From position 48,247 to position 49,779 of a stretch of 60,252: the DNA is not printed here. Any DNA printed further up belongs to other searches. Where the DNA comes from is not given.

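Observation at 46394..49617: Three-gene operon: Cys-rich membrane-anchored periplasmic protein of unknown family plus a MacB/FtsX-type ABC transporter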

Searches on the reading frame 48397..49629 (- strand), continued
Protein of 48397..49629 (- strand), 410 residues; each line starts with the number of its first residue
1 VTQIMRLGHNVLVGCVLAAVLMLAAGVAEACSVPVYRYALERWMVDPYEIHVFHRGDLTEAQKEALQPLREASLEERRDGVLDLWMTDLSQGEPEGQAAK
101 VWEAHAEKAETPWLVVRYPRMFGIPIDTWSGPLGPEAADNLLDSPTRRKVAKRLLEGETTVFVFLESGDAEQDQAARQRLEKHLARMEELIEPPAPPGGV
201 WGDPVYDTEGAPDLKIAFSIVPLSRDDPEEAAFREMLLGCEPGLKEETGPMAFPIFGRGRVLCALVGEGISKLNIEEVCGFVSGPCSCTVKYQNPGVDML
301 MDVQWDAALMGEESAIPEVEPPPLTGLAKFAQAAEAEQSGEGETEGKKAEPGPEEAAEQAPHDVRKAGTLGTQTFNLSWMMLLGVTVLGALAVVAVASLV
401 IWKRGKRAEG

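Call 55: search_protein_families(library=ncbifam, proteins=[L044:10968-11741:+, L036:15147-15896:+, L066:13018-13824:+, L036:14811-15089:+, L059:15083-15361:+, L038:12927-13205:+, L057:9870-10148:+, L036:14078-14809:+, L036:12869-14020:+], max_evalue=0.001)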
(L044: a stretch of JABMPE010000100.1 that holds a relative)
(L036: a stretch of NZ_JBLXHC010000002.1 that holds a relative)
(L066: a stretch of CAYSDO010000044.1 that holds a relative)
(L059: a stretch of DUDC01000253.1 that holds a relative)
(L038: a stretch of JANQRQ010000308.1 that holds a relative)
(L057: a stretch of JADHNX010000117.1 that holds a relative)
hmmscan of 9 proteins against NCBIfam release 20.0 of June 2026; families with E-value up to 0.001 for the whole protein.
L044:10968-11741:+ (257 aa): 21 families
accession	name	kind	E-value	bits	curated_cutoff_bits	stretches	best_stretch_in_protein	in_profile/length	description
NF006444.0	PRK08762.1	equivalog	2.8e-62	210.6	449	1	8-255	114-368/387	molybdopterin-synthase adenylyltransferase MoeB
NF004281.0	PRK05690.1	subfamily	8.4e-57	192.2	266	1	13-255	4-249/250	molybdopterin-synthase adenylyltransferase MoeB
NF047750.1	SAMPActivE1UbaA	equivalog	9.1e-56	189.2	450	1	20-256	11-250/270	SAMP-activating enzyme E1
TIGR02355.1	moeB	equivalog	2e-47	161.6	376.55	1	19-254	2-240/240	molybdopterin-synthase adenylyltransferase MoeB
NF006204.0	PRK08328.1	equivalog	3.6e-47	160.9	339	1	14-239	2-225/231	hypothetical protein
TIGR02356.1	adenyl_thiF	equivalog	2.6e-46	157.6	275.25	1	22-219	2-203/203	thiazole biosynthesis adenylyltransferase ThiF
NF005646.0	PRK07411.1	equivalog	1.3e-44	152.9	633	1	14-253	11-254/390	molybdopterin-synthase adenylyltransferase MoeB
NF005902.0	PRK07878.1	equivalog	4.9e-42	144.2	647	1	13-252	14-261/392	adenylyltransferase/sulfurtransferase MoeZ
NF004111.0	PRK05600.1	equivalog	9.3e-34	117.1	437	1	14-249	14-256/371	ThiF family adenylyltransferase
NF009123.0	PRK12475.1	subfamily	2.6e-32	112.4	510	1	21-256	4-245/338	MoeB/ThiF family adenylyltransferase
NF006395.0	PRK08644.1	equivalog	2.5e-21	76.3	159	1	30-152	19-140/215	sulfur carrier protein ThiS adenylyltransferase ThiF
TIGR02354.1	thiF_fam2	equivalog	1.3e-18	67.6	152.2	1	36-138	16-117/200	thiamine biosynthesis protein ThiF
NF006077.0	PRK08223.1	equivalog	1.3e-16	60.5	266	1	33-144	20-131/296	hypothetical protein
NF011424.0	PRK14851.1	subfamily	9.6e-11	40.4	1170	1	31-151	33-151/679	hypothetical protein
NF011696.0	PRK15116.1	equivalog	1.5e-10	41.2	304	1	38-138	27-128/268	tRNA cyclic N6-threonylcarbamoyladenosine(37) synthase TcdA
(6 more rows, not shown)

L036:15147-15896:+ (249 aa): 21 families
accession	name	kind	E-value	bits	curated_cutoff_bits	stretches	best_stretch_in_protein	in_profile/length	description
NF006444.0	PRK08762.1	equivalog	3.4e-64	216.9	449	1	7-248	120-368/387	molybdopterin-synthase adenylyltransferase MoeB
NF004281.0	PRK05690.1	subfamily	8.2e-58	195.6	266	1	6-248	4-249/250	molybdopterin-synthase adenylyltransferase MoeB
NF047750.1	SAMPActivE1UbaA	equivalog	4.1e-54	183.7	450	1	15-248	13-249/270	SAMP-activating enzyme E1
NF006204.0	PRK08328.1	equivalog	4.8e-50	170.3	339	1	7-234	2-227/231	hypothetical protein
NF005646.0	PRK07411.1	equivalog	6.1e-49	167.2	633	1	7-238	11-246/390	molybdopterin-synthase adenylyltransferase MoeB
TIGR02356.1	adenyl_thiF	equivalog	3.1e-47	160.6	275.25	1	15-212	2-203/203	thiazole biosynthesis adenylyltransferase ThiF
TIGR02355.1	moeB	equivalog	2.5e-45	154.8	376.55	1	13-247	3-240/240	molybdopterin-synthase adenylyltransferase MoeB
NF005902.0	PRK07878.1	equivalog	1.2e-44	152.8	647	1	6-242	14-258/392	adenylyltransferase/sulfurtransferase MoeZ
NF004111.0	PRK05600.1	equivalog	8.5e-36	123.8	437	1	4-238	11-252/371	ThiF family adenylyltransferase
NF009123.0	PRK12475.1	subfamily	6.1e-33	114.5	510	1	15-248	5-244/338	MoeB/ThiF family adenylyltransferase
NF006395.0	PRK08644.1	equivalog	1.9e-23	83.2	159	1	24-132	20-127/215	sulfur carrier protein ThiS adenylyltransferase ThiF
TIGR02354.1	thiF_fam2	equivalog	5.2e-20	72.2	152.2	1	28-145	15-130/200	thiamine biosynthesis protein ThiF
NF006077.0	PRK08223.1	equivalog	6.9e-19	67.9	266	1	27-169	21-165/296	hypothetical protein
NF011424.0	PRK14851.1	subfamily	1e-14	53.5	1170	1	24-135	33-144/679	hypothetical protein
NF011425.0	PRK14852.1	equivalog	6.2e-12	44.2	1337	1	27-170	325-470/989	hypothetical protein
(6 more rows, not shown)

L066:13018-13824:+ (268 aa): 22 families
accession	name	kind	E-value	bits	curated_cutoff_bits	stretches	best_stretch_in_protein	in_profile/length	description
NF006444.0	PRK08762.1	equivalog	1e-59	202.1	449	1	23-266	118-368/387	molybdopterin-synthase adenylyltransferase MoeB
NF004281.0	PRK05690.1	subfamily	7e-52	176.1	266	1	24-266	4-249/250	molybdopterin-synthase adenylyltransferase MoeB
NF047750.1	SAMPActivE1UbaA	equivalog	2.1e-49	168.3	450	1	33-266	13-249/270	SAMP-activating enzyme E1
NF006204.0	PRK08328.1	equivalog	4.2e-46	157.4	339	1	26-253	3-228/231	hypothetical protein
TIGR02355.1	moeB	equivalog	3.2e-43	147.8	376.55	1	32-265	4-240/240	molybdopterin-synthase adenylyltransferase MoeB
TIGR02356.1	adenyl_thiF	equivalog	5.3e-41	140.3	275.25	1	33-230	2-203/203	thiazole biosynthesis adenylyltransferase ThiF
NF005902.0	PRK07878.1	equivalog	8.8e-40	136.8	647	1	25-264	15-262/392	adenylyltransferase/sulfurtransferase MoeZ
NF005646.0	PRK07411.1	equivalog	1.9e-39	135.9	633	1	29-265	15-255/390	molybdopterin-synthase adenylyltransferase MoeB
NF004111.0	PRK05600.1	equivalog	2e-35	122.6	437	1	25-260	14-256/371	ThiF family adenylyltransferase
NF009123.0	PRK12475.1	subfamily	2e-27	96.4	510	1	32-267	4-245/338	MoeB/ThiF family adenylyltransferase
NF006395.0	PRK08644.1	equivalog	3.9e-19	69.1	159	1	39-171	17-150/215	sulfur carrier protein ThiS adenylyltransferase ThiF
NF006077.0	PRK08223.1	equivalog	4.1e-18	65.4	266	1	44-182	20-160/296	hypothetical protein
TIGR02354.1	thiF_fam2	equivalog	1e-15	58.2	152.2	1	45-149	14-117/200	thiamine biosynthesis protein ThiF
NF011424.0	PRK14851.1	subfamily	4.3e-13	48.2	1170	1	42-154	33-145/679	hypothetical protein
NF011425.0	PRK14852.1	equivalog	6.2e-12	44.2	1337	1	44-188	324-470/989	hypothetical protein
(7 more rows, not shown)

L036:14811-15089:+ (92 aa): 3 families
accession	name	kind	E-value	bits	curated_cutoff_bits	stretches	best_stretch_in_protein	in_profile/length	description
TIGR01687.1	moaD_arch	subfamily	5e-06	26.9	49.5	1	3-92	1-88/88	MoaD family protein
NF041918.1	SAMP1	equivalog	6.2e-06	26.7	60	1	4-92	2-91/91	ubiquitin-like small modifier protein 1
TIGR01682.1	moaD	equivalog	0.00013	22.8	66.15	1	3-92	1-80/80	molybdopterin converting factor subunit 1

L059:15083-15361:+ (92 aa): 3 families
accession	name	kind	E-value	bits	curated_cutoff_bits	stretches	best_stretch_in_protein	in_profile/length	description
TIGR01687.1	moaD_arch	subfamily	3e-10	40.5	49.5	1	3-92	1-88/88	MoaD family protein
NF041918.1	SAMP1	equivalog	5.3e-07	30.1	60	1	5-92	3-91/91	ubiquitin-like small modifier protein 1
TIGR01682.1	moaD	equivalog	0.00017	22.3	66.15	1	3-92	1-80/80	molybdopterin converting factor subunit 1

L038:12927-13205:+ (92 aa): 3 families
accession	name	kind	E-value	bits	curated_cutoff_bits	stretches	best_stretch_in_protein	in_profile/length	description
TIGR01687.1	moaD_arch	subfamily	6.3e-14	52.2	49.5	1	3-92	1-88/88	MoaD family protein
NF041918.1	SAMP1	equivalog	5.4e-07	30.1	60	1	5-92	3-91/91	ubiquitin-like small modifier protein 1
TIGR01682.1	moaD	equivalog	7.8e-06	26.6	66.15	1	3-92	1-80/80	molybdopterin converting factor subunit 1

L057:9870-10148:+ (92 aa): 3 families
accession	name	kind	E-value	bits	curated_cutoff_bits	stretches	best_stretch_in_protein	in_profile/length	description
TIGR01687.1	moaD_arch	subfamily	1.6e-10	41.3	49.5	1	3-92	1-88/88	MoaD family protein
NF041918.1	SAMP1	equivalog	0.00016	22.1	60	1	4-92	2-91/91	ubiquitin-like small modifier protein 1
TIGR01682.1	moaD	equivalog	0.00022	22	66.15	0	3-92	1-80/80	molybdopterin converting factor subunit 1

L036:14078-14809:+ (243 aa): 188 families (the best 25 are shown)
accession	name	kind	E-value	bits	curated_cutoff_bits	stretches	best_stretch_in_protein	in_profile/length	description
NF040840.2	tungstate_WtpC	equivalog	8.4e-62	209.4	440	1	1-210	1-210/347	tungstate ABC transporter ATP-binding protein WtpC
TIGR03265.1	PhnT2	equivalog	1.8e-52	178.8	457.7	1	2-211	5-215/353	putative 2-aminoethylphosphonate ABC transporter ATP-binding protein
TIGR00968.1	3a0106s01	subfamily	2.9e-52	177.5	342.75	1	2-214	1-214/237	sulfate ABC transporter ATP-binding protein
NF008653.0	PRK11650.1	subfamily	8.6e-50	169.8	432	1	16-212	20-216/357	sn-glycerol-3-phosphate ABC transporter ATP-binding protein UgpC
TIGR02142.1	modC_ABC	equivalog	2.6e-49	168.4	285.05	1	9-214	7-215/353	molybdenum ABC transporter ATP-binding protein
NF008233.0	PRK11000.1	equivalog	2.8e-46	158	568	1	3-209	5-212/369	maltose/maltodextrin ABC transporter ATP-binding protein MalK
NF040933.2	ABC_arch_GlcV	equivalog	8.9e-46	156.4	450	1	16-213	22-224/357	glucose ABC transporter ATP-binding protein GlcV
TIGR01187.1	potA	subfamily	1.1e-45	156.2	355.6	1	31-208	1-178/325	polyamine ABC transporter ATP-binding protein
NF006987.0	PRK09452.1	equivalog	1.1e-45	156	482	1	16-211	33-228/378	spermidine/putrescine ABC transporter ATP-binding protein PotA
TIGR03258.1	PhnT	equivalog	2.4e-43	148.5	499.15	1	12-212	20-221/359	2-aminoethylphosphonate ABC transport system ATP-binding subunit PhnT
NF008105.0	PRK10851.1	equivalog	6.4e-43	146.8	502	1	16-212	18-218/362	sulfate/thiosulfate ABC transporter ATP-binding protein CysA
NF043075.1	MMSYN1_0197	equivalog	1e-42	146.3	550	1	2-214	3-216/341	spermidine/putrescine ABC transporter ATP-binding protein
NF008513.0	PRK11432.1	equivalog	2.8e-40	138.3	496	1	2-211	7-217/351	ferric ABC transporter ATP-binding protein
NF008355.0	PRK11144.1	equivalog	1.3e-39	136.2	434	1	8-212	7-210/353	molybdenum ABC transporter ATP-binding protein ModC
TIGR02673.1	FtsE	equivalog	2e-39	135.5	264.85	1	13-198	15-204/214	cell division ATP-binding protein FtsE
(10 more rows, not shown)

L036:12869-14020:+ (383 aa): 27 families (the best 25 are shown)
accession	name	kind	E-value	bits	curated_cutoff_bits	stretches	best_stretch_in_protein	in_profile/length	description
TIGR01581.1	Mo_ABC_porter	hypoth_equivalog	8.5e-56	188.9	210.3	2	237-370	91-224/225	ABC transporter permease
TIGR00969.1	3a0106s02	subfamily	3.5e-42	144.8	240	2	242-375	136-269/272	sulfate ABC transporter permease subunit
TIGR02141.1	modB_ABC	equivalog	6.6e-42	143.5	182.6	2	243-375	74-205/208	molybdate ABC transporter permease subunit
TIGR02140.1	permease_CysW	equivalog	3.5e-36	125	329.1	2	235-374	115-254/261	sulfate ABC transporter permease subunit CysW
TIGR02139.1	permease_CysT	equivalog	2.7e-34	119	246.1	2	235-372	118-255/265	sulfate ABC transporter permease subunit CysT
NF006939.0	PRK09421.1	equivalog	2e-33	115.7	262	2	243-374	87-219/230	molybdate ABC transporter permease subunit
NF040839.1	tungstate_WtpB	equivalog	3.2e-33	115.4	340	2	24-126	5-107/251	tungstate ABC transporter permease WtpB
NF008208.0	PRK10971.1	equivalog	2.3e-30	106.1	415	2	241-372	132-264/277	sulfate/thiosulfate ABC transporter permease CysT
NF008620.0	PRK11602.1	equivalog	4.6e-27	95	442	2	241-374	138-271/291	sulfate/thiosulfate ABC transporter permease CysW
NF038017.1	ABC_perm1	subfamily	7.2e-22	78.3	100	2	247-361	70-183/184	ABC transporter permease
NF011624.0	PRK15050.1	equivalog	4.6e-16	58.8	247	2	247-373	159-283/297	2-aminoethylphosphonate ABC transporter permease subunit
TIGR03226.1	PhnU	equivalog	1.1e-14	54.6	283.45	1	247-370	177-298/311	2-aminoethylphosphonate ABC transporter permease subunit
NF041773.1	tung_perm_TupB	equivalog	1.6e-13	51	320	2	59-129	20-90/230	tungstate ABC transporter permease TupB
NF006952.0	PRK09433.1-3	equivalog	4.7e-11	42.2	679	2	253-373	411-529/534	thiamine/thiamine pyrophosphate ABC transporter permease ThiP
NF007047.0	PRK09500.1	equivalog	9.9e-11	41.7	326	1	241-375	120-251/257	spermidine/putrescine ABC transporter permease PotC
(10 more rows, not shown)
